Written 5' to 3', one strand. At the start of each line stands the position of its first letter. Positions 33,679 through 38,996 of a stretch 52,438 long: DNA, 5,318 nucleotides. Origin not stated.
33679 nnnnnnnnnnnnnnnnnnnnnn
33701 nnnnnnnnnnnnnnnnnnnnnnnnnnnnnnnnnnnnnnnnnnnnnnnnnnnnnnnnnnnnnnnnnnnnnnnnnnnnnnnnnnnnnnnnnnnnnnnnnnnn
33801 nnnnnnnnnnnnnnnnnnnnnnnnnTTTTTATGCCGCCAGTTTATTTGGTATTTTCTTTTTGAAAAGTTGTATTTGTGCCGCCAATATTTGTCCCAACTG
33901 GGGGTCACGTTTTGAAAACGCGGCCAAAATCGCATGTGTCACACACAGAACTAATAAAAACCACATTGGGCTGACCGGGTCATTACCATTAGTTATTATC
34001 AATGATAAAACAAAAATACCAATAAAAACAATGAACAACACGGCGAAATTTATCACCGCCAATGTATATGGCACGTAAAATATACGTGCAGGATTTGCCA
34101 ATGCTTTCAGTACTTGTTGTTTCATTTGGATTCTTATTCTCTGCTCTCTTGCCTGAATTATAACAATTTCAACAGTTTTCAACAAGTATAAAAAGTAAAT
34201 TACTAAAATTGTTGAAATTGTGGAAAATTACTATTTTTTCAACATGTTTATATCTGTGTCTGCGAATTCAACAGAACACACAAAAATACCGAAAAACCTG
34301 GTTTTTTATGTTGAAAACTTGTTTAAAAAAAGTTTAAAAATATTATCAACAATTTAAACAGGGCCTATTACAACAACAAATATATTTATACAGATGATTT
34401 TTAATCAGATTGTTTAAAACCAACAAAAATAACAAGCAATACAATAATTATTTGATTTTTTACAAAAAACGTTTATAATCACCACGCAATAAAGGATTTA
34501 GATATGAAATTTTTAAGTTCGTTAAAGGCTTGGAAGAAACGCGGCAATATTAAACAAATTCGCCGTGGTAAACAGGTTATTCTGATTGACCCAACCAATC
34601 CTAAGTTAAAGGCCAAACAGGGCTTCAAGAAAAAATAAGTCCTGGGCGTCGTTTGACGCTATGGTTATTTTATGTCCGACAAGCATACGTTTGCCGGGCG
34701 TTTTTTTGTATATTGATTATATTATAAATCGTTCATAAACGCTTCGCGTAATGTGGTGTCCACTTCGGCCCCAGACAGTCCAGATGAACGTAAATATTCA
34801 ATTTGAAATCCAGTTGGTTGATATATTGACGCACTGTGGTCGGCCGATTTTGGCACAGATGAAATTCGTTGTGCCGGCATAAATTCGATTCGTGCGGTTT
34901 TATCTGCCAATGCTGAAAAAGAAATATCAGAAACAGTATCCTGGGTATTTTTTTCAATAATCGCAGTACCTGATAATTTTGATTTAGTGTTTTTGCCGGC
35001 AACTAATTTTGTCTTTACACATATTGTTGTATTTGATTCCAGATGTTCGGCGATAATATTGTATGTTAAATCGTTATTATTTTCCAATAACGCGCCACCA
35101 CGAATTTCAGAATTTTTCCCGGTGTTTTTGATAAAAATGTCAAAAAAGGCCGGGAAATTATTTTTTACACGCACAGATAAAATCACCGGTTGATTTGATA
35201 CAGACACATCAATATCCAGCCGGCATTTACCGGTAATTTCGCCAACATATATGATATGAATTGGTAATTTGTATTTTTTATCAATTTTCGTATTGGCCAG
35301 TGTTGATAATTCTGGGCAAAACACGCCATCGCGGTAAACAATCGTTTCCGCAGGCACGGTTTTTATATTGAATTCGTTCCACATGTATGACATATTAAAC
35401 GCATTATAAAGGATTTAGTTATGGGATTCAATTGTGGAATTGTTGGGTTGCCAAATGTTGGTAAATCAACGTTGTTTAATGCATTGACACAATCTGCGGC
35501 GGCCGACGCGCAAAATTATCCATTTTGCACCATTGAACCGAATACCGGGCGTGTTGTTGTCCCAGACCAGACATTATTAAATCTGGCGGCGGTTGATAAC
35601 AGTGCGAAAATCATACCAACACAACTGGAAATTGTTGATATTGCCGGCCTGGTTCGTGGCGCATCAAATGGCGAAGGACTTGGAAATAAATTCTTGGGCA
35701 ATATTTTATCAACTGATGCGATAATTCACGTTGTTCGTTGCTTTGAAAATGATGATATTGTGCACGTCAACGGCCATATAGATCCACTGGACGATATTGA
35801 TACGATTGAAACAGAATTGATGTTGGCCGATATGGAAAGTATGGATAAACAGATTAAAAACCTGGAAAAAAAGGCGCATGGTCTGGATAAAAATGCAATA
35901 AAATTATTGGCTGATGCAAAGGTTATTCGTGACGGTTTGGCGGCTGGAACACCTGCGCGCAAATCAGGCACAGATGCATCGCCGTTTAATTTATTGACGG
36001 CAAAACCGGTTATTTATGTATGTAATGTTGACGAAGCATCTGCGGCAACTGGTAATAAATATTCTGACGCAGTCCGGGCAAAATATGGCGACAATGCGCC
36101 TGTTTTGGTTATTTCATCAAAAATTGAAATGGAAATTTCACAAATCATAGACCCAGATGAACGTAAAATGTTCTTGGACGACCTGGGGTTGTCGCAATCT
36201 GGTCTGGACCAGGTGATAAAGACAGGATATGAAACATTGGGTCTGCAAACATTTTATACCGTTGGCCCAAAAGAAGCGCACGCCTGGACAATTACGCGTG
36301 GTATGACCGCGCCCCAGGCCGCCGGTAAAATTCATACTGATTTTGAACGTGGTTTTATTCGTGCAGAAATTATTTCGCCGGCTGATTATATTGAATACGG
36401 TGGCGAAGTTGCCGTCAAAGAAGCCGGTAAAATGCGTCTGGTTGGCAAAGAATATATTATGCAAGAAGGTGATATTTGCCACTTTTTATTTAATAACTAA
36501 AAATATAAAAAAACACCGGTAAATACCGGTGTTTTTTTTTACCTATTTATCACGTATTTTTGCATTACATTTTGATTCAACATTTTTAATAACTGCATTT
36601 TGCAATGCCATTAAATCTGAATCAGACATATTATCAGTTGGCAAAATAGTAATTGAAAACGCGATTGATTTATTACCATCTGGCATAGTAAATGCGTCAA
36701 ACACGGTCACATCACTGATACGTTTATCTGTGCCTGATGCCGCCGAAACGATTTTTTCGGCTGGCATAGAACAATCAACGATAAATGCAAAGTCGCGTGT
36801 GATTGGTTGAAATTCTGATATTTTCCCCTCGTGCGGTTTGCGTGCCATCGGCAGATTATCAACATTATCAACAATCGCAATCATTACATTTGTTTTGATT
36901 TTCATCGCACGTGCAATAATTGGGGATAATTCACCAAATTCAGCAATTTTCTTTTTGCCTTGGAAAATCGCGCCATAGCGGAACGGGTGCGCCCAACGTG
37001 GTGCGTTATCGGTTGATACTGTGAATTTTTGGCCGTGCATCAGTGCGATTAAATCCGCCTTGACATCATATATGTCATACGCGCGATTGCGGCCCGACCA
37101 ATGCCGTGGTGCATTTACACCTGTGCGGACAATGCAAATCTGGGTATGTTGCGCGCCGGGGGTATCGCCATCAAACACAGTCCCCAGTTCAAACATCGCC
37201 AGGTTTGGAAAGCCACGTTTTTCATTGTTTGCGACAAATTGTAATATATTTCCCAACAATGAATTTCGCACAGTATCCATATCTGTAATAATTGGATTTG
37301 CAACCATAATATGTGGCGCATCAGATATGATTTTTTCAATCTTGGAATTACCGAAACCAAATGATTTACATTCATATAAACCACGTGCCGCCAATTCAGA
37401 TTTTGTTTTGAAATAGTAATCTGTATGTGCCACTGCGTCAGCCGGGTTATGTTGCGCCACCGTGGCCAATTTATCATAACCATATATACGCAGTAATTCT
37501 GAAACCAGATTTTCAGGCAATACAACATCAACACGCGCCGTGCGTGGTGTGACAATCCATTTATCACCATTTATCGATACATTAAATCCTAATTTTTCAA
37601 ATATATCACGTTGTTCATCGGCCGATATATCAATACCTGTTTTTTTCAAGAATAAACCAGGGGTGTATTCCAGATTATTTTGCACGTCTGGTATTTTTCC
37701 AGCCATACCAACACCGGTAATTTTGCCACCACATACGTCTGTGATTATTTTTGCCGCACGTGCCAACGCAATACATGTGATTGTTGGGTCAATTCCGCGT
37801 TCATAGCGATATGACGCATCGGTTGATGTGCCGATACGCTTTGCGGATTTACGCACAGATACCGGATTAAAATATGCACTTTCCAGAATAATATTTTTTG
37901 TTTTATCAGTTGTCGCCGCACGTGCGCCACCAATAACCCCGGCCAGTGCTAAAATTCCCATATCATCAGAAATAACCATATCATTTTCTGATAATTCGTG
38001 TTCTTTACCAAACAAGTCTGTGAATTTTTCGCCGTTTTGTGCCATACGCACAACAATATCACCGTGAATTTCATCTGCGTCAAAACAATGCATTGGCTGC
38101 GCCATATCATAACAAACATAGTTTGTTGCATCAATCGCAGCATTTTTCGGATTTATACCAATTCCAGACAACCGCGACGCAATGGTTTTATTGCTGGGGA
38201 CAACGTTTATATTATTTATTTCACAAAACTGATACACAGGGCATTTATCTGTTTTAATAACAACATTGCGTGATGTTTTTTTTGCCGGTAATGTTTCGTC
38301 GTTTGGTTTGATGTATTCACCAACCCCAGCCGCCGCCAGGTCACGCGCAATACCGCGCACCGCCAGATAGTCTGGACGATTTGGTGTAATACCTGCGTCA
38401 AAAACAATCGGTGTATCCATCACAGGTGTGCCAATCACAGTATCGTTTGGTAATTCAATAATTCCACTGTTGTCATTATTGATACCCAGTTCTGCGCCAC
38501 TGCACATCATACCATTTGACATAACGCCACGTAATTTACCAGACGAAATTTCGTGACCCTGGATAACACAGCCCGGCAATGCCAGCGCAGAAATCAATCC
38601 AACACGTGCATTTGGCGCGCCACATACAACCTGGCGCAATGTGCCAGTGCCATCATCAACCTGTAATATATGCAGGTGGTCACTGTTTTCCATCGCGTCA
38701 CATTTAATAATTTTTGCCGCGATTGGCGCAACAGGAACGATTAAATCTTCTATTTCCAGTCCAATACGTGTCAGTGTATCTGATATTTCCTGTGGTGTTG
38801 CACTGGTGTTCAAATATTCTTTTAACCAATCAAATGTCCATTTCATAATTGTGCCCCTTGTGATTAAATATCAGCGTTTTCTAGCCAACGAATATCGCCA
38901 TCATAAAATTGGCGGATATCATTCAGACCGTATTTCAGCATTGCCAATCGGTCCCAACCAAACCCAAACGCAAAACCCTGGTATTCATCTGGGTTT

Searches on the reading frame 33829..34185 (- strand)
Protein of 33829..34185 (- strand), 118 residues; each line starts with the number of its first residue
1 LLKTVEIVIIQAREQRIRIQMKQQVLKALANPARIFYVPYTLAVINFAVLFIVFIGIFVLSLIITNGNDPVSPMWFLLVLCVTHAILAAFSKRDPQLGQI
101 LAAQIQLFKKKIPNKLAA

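Call 50: search_protein_families(library=pfam, max_evalue=0.001, proteins=[window:33829-34185:-])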
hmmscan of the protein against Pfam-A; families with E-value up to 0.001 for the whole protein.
window:33829-34185:- (118 aa): 2 families
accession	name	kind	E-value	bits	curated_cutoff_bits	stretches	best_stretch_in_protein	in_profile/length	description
PF05101.18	VirB3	-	1.8e-07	31.8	23.9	1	23-108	3-74/84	Type IV secretory pathway, VirB3-like protein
PF01757.29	Acyl_transf_3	-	0.00057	19.5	31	1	34-92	78-143/326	Acyltransferase domain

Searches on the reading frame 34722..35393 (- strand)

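Call 50: search_protein_families(library=pfam, max_evalue=0.001, proteins=[window:34722-35393:-])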
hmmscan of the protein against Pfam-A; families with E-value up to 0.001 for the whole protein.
window:34722-35393:- (223 aa): 1 family
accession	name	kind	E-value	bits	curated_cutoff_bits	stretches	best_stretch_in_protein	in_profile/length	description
PF01458.23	SUFBD_core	-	2.5e-09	37.4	27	1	86-219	98-232/232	SUF system FeS cluster assembly, SufBD core domain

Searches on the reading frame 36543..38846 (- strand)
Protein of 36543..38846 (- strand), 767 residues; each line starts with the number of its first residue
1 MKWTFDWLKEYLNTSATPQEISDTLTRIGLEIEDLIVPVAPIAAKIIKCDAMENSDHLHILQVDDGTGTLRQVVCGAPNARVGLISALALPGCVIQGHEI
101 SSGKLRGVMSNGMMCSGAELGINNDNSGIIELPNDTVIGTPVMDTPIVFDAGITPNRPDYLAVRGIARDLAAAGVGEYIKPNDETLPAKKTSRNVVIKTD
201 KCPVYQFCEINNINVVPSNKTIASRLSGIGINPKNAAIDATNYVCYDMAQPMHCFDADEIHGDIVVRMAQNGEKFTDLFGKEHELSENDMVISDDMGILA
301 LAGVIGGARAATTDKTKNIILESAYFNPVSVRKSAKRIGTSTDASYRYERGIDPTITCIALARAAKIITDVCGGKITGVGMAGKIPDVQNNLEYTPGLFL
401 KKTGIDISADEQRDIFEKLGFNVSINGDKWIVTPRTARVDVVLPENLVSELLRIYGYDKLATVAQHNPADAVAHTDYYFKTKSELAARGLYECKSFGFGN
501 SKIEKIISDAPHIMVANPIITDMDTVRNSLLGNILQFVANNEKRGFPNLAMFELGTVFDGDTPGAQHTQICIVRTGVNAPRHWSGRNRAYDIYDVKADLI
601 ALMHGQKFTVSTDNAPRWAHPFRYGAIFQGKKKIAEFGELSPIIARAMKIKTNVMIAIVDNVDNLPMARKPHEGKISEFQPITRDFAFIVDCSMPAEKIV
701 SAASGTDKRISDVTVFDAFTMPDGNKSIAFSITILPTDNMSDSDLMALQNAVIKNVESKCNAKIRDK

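Call 64: search_protein_families(library=pfam, max_evalue=0.00001, proteins=[window:36543-38846:-])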
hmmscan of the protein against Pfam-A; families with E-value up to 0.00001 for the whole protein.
window:36543-38846:- (767 aa): 5 families
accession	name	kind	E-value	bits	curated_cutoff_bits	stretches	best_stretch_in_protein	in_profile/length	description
PF03483.22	B3_4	-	1.2e-60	204.5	29.3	1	201-373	1-174/174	B3/4 domain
PF17759.6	tRNA_synthFbeta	-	7.1e-32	111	22.4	1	480-658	24-211/214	Phenylalanyl tRNA synthetase beta chain CLM domain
PF01588.26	tRNA_bind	-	3e-18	66.2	27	1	44-140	4-95/96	Putative tRNA binding domain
PF03484.21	B5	-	2.5e-16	60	28.6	1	401-457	10-67/67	tRNA synthetase B5 domain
PF03147.19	FDX-ACB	-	1.6e-13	51.3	31.1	1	677-765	1-94/94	Ferredoxin-fold anticodon binding domain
